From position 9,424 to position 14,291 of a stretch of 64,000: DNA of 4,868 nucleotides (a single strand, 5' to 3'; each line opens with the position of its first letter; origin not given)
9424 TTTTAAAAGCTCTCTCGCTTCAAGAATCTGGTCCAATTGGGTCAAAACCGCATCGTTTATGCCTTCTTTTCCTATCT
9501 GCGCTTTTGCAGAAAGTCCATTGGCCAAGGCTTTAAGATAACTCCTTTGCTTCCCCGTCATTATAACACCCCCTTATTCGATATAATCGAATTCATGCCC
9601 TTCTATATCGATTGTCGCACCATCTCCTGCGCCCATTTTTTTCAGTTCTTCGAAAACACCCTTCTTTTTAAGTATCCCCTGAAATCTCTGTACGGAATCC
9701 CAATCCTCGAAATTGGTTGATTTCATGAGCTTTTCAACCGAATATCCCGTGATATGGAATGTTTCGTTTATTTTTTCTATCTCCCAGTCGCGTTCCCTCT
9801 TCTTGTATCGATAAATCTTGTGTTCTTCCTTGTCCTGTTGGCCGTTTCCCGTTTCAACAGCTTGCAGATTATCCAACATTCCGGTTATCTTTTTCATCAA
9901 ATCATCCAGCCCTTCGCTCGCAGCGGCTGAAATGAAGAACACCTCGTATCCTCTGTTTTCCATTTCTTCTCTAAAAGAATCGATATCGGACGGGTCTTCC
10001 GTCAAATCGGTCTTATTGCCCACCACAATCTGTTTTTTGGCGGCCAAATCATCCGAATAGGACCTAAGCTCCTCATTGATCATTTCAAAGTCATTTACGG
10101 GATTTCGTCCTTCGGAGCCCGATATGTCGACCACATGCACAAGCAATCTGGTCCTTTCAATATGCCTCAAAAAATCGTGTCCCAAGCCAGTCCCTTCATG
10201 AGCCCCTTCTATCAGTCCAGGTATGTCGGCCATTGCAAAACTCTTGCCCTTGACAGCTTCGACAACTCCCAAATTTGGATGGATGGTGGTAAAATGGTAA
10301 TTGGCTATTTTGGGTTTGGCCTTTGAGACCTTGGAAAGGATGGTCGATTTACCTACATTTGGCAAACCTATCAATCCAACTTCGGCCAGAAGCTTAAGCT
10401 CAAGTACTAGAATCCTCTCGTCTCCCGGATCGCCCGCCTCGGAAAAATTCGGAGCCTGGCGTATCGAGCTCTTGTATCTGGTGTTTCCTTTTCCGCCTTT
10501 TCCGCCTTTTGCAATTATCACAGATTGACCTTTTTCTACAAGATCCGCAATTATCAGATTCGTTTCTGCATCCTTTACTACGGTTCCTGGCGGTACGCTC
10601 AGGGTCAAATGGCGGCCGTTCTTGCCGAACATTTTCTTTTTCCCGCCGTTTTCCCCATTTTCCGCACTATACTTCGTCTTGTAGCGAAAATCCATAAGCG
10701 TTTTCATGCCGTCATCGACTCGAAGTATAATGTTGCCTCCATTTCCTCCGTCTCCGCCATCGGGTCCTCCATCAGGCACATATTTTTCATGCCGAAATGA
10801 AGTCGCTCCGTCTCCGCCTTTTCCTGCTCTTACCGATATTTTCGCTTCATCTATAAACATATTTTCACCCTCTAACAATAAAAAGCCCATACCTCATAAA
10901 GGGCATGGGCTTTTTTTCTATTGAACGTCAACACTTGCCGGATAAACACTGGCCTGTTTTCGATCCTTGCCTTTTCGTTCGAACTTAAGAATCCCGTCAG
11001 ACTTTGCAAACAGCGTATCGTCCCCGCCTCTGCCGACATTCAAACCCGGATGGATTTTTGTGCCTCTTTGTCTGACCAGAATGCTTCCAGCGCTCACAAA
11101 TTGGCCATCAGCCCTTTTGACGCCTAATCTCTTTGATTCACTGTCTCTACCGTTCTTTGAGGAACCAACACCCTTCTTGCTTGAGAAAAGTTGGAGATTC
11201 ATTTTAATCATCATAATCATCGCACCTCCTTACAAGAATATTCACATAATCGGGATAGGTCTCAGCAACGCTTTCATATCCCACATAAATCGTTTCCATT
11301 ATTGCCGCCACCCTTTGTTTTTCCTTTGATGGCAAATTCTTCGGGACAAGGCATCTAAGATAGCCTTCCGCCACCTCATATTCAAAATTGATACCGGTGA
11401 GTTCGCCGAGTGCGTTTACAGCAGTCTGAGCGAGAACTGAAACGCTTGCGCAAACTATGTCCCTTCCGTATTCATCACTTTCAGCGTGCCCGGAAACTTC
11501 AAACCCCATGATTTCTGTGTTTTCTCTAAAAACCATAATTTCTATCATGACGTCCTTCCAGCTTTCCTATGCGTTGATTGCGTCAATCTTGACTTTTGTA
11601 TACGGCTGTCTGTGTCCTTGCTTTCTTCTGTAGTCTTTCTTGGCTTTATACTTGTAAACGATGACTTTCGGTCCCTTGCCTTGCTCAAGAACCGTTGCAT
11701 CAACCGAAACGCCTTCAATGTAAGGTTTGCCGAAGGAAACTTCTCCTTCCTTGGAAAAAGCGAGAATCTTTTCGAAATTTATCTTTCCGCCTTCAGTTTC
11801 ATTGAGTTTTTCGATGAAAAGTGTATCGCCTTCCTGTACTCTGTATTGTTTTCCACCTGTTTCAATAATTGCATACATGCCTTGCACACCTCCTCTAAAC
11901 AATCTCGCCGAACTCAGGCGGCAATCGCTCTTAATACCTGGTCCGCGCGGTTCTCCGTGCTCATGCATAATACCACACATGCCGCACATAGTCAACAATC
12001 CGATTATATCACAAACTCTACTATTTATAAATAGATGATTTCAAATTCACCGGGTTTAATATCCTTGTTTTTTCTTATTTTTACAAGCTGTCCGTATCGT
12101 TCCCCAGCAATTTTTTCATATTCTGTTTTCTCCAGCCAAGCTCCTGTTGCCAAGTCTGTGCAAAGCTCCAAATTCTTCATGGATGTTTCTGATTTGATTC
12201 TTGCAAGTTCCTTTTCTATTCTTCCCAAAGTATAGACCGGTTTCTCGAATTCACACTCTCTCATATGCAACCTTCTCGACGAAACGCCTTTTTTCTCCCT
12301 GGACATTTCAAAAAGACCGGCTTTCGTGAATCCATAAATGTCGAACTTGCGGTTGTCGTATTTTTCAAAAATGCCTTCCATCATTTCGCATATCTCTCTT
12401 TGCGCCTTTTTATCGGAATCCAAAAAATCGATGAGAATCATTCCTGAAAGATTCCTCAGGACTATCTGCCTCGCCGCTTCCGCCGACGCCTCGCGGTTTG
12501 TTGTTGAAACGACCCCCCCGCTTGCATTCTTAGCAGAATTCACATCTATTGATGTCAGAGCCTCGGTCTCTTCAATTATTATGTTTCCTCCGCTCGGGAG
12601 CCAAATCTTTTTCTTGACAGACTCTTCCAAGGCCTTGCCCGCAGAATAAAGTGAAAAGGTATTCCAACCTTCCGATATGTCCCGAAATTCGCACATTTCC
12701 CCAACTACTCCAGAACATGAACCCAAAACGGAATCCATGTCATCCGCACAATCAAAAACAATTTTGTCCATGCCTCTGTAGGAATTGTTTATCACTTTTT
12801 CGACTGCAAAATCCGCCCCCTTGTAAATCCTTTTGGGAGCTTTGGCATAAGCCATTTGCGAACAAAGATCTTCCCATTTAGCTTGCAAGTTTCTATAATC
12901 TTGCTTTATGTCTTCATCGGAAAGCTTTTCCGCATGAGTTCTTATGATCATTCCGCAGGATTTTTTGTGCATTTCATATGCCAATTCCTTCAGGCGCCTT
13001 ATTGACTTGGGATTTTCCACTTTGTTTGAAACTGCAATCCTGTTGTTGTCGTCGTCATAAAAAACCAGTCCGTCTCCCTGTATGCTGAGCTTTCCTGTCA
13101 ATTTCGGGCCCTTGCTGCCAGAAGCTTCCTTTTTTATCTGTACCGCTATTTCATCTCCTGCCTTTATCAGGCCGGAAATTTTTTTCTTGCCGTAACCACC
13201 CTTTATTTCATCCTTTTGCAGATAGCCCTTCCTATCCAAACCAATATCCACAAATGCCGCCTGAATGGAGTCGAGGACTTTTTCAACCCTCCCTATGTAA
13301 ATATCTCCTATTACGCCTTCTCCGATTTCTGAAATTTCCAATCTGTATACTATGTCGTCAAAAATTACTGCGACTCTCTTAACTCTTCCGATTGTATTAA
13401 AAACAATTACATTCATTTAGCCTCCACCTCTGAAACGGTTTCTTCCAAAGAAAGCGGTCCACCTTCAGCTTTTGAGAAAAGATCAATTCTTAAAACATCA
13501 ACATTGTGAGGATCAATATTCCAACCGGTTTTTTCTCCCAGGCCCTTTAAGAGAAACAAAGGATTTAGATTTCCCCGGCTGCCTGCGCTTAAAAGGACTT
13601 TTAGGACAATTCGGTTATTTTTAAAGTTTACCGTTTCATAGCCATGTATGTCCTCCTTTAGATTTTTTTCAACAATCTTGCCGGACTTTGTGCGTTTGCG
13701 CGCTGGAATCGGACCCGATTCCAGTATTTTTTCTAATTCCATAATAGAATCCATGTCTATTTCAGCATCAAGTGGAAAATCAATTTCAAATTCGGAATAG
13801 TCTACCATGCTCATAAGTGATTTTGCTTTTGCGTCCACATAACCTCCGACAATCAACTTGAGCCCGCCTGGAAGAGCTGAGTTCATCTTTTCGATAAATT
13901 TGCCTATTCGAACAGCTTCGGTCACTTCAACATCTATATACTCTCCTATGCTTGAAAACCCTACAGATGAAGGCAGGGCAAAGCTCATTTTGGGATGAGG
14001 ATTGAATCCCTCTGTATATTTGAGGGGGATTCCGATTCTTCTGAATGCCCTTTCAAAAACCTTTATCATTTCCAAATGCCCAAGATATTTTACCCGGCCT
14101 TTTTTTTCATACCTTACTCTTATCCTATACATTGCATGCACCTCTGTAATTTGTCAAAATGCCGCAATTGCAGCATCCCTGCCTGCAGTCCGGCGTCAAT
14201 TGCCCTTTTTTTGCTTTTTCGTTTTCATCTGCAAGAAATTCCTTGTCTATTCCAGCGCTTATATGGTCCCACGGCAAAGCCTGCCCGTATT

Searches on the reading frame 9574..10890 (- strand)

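Call 52: search_protein_families(library=pfam, proteins=[window:9574-10890:-], max_evalue=0.00001)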
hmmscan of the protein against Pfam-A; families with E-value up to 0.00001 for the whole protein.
window:9574-10890:- (438 aa): 6 families
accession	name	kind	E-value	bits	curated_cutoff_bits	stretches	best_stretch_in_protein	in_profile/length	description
PF01018.28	GTP1_OBG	-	1.7e-61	206.9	27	1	13-167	1-155/155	GTP1/OBG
PF01926.29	MMR_HSR1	-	3.6e-25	88.7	21.9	1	170-293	1-113/113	50S ribosome-binding GTPase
PF09269.16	DUF1967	-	2.7e-20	72.6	27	1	370-436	2-70/70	Domain of unknown function (DUF1967)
PF02421.24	FeoB_N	-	1.6e-10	41.1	27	1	170-334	2-155/156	Ferrous iron transport protein B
PF00025.27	Arf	-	5.4e-07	29.7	22.3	1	173-336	19-171/174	ADP-ribosylation factor family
PF03193.22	RsgA_GTPase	-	5.4e-06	26.8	30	0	286-337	55-106/174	RsgA GTPase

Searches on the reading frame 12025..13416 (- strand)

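Call 53: search_protein_families(library=pfam, proteins=[window:12025-13416:-], max_evalue=0.00001)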
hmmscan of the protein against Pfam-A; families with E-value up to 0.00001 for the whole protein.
window:12025-13416:- (463 aa): 1 family
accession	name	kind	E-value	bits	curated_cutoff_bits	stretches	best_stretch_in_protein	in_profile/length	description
PF10150.14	RNase_E_G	-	4.2e-63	213.7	25.5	1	111-375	1-269/270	Ribonuclease E/G family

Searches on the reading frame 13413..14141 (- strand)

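Call 53: search_protein_families(library=pfam, proteins=[window:13413-14141:-], max_evalue=0.00001)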
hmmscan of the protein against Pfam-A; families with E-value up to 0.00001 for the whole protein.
window:13413-14141:- (242 aa): 1 family
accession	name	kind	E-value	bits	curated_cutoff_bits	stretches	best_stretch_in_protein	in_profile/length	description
PF10105.14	DUF2344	-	1.1e-49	169.2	23.8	1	6-194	1-176/176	Uncharacterized protein conserved in bacteria (DUF2344)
